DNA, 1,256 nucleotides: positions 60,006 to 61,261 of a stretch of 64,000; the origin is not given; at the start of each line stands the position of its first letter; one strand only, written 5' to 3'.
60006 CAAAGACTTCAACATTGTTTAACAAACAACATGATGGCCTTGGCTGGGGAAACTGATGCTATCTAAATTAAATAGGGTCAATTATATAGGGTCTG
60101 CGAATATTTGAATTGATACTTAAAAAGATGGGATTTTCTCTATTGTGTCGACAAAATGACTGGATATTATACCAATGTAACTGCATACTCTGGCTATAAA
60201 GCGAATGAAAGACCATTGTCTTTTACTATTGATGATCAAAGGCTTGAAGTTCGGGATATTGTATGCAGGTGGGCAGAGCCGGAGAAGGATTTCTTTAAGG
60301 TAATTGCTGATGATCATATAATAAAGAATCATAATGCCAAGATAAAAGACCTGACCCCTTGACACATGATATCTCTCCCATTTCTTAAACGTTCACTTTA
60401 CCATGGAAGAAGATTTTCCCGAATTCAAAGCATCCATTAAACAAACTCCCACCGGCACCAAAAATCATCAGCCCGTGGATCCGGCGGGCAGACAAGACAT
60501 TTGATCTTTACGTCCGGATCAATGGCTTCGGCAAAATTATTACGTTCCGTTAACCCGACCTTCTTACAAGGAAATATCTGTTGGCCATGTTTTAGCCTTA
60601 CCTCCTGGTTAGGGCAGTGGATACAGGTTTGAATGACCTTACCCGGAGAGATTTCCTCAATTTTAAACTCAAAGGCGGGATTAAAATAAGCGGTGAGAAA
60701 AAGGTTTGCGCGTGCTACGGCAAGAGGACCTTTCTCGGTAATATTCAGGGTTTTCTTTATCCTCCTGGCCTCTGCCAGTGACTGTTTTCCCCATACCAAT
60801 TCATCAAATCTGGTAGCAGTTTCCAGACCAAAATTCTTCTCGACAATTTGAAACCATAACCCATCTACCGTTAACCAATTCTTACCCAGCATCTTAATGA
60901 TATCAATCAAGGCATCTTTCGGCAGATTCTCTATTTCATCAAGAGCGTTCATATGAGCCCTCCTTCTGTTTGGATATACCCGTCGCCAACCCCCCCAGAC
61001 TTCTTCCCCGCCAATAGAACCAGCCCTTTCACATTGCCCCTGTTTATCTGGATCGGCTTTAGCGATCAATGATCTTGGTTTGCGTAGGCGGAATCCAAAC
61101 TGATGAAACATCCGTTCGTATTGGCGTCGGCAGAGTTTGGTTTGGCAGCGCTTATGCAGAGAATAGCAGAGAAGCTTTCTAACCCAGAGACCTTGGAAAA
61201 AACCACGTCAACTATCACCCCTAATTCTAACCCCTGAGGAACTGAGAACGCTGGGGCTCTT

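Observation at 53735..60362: Repeat family R2 is a promoter-like element that precedes a zinc-ribbon gene and both copies of a duplicated small ORF 5.7 kb apart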

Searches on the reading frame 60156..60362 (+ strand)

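Call 6: search_protein_families(library=pfam, proteins=[window:60156-60362:+], max_evalue=0.1)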
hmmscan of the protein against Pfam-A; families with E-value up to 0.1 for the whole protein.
window:60156-60362:+ (68 aa): 1 family
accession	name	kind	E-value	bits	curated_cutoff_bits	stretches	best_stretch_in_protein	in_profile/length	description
PF00372.24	Hemocyanin_M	-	0.046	13.4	20.8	1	2-63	132-190/268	Hemocyanin, copper containing domain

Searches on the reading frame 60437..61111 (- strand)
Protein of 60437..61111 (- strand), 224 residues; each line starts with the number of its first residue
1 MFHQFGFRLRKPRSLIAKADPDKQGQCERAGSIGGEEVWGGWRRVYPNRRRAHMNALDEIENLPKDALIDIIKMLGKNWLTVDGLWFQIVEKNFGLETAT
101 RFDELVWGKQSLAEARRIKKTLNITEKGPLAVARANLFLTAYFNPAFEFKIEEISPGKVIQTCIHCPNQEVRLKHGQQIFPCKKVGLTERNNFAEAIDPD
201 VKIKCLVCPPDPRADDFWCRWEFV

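Call 6: search_protein_families(library=pfam, proteins=[window:60437-61111:-], max_evalue=0.1)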
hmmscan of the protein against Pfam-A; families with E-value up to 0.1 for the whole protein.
window:60437-61111:- (224 aa): 1 family
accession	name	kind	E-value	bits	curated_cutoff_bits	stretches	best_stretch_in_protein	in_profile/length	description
PF19620.4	DUF6125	-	4.8e-41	140.9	27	1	62-224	2-163/164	Family of unknown function (DUF6125)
